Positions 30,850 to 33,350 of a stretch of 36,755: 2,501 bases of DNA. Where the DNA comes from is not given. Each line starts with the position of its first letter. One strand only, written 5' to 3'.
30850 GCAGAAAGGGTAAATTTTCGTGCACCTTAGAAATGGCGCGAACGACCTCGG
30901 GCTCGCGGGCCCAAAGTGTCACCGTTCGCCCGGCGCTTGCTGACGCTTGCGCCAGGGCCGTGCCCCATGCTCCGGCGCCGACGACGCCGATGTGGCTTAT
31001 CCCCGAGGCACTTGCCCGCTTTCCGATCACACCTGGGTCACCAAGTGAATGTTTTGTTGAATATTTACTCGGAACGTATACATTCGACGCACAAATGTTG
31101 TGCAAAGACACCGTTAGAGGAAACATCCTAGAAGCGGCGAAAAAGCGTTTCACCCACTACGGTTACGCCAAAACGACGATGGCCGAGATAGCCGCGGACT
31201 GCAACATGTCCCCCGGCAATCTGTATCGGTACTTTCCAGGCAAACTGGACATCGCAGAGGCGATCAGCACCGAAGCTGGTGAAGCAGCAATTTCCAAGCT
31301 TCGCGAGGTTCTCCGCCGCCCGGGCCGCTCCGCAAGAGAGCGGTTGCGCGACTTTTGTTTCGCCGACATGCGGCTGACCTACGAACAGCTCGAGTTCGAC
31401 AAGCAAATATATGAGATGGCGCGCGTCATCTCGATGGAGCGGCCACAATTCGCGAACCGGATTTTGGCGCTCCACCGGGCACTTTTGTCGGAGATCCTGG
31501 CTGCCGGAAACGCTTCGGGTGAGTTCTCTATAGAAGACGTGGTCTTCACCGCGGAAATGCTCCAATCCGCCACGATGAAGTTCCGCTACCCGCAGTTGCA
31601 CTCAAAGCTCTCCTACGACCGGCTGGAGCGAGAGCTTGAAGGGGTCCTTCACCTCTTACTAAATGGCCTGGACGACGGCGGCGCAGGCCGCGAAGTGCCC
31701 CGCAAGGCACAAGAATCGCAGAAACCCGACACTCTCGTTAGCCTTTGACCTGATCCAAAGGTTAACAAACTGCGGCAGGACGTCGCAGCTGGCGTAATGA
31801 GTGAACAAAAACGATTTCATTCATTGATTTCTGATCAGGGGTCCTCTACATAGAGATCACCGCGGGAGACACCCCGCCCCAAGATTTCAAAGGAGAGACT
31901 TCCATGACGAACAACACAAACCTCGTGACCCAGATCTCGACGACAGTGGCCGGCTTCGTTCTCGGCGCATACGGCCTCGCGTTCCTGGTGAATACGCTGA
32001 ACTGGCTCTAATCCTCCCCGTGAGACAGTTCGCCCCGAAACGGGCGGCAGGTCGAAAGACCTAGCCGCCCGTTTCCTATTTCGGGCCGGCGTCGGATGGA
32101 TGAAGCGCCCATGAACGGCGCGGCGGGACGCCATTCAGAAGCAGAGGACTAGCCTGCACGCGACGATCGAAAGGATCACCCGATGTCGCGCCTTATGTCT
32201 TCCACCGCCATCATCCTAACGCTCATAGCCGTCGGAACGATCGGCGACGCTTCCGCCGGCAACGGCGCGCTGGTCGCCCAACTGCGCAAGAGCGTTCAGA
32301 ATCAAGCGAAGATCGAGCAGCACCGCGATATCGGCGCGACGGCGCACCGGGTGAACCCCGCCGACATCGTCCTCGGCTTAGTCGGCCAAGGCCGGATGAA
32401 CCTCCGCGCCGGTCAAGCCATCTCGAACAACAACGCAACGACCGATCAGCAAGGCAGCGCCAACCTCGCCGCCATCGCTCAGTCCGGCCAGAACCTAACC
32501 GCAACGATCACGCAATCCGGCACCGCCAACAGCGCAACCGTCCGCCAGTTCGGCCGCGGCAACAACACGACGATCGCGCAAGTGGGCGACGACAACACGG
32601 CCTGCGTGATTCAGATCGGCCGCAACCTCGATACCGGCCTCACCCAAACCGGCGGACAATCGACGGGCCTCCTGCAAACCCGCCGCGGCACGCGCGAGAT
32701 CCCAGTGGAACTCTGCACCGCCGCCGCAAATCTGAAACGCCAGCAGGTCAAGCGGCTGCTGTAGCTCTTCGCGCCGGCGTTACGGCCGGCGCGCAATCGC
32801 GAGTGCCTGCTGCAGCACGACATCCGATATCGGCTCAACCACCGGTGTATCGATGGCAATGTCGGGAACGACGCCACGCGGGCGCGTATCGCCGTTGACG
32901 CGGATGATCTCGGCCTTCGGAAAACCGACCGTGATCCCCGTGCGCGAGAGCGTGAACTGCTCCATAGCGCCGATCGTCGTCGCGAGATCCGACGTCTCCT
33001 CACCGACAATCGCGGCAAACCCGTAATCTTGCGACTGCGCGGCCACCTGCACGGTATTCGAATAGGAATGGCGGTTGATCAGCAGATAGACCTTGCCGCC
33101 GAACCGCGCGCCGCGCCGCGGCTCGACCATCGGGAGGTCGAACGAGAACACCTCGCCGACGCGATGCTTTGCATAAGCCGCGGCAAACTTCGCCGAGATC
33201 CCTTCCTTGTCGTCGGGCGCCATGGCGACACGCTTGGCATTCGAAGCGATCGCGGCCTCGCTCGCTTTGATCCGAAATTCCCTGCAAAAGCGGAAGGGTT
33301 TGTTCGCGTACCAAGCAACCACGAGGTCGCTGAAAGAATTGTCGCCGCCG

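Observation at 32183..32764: Orphan curlin-repeat amyloid-type protein without any curli secretion or nucleation genes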

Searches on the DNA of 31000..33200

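Call 18: search_rna_families(source=window, start=31000, end=33200, threshold=evalue, max_evalue=1)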
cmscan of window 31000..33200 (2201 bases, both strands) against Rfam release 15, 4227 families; matches with E-value up to 1: 0.
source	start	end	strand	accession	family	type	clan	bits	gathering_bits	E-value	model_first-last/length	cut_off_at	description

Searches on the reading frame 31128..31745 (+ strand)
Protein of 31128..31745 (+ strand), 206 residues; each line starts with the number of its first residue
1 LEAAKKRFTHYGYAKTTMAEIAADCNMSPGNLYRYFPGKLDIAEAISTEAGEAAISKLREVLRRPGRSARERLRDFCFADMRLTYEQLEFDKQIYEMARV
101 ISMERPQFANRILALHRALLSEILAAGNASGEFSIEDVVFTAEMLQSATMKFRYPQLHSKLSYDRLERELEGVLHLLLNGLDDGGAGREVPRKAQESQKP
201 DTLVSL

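Call 3: search_protein_families(library=pfam, proteins=[window:31128-31745:+], max_evalue=1)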
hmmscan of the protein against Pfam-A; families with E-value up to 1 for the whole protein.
window:31128-31745:+ (206 aa): 5 families
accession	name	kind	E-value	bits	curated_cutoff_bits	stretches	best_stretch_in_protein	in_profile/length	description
PF17935.6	TetR_C_27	-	2e-14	54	26.1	1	69-173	1-105/106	Tetracyclin repressor-like, C-terminal domain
PF00440.29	TetR_N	-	1.4e-13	50.8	24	1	1-46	2-47/47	Bacterial regulatory proteins, tetR family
PF08360.16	TetR_C_5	-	0.0085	16.7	21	1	105-181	52-129/131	QacR-like protein, C-terminal region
PF00165.29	HTH_AraC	-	0.021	15.4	26.6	1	16-35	9-28/42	Bacterial regulatory helix-turn-helix proteins, AraC family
PF17932.6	TetR_C_24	-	0.036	14.8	26.4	1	67-147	2-82/114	Tetracyclin repressor-like, C-terminal domain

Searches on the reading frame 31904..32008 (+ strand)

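Call 29: search_protein_families(library=pfam, proteins=[window:31904-32008:+], max_evalue=1)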
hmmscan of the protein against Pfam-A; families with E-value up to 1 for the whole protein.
seq(35 aa): 1 family
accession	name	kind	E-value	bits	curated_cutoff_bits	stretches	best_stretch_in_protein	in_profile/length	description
PF04995.19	CcmD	-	0.18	12.3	25.6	1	16-29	4-17/44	Heme exporter protein D (CcmD)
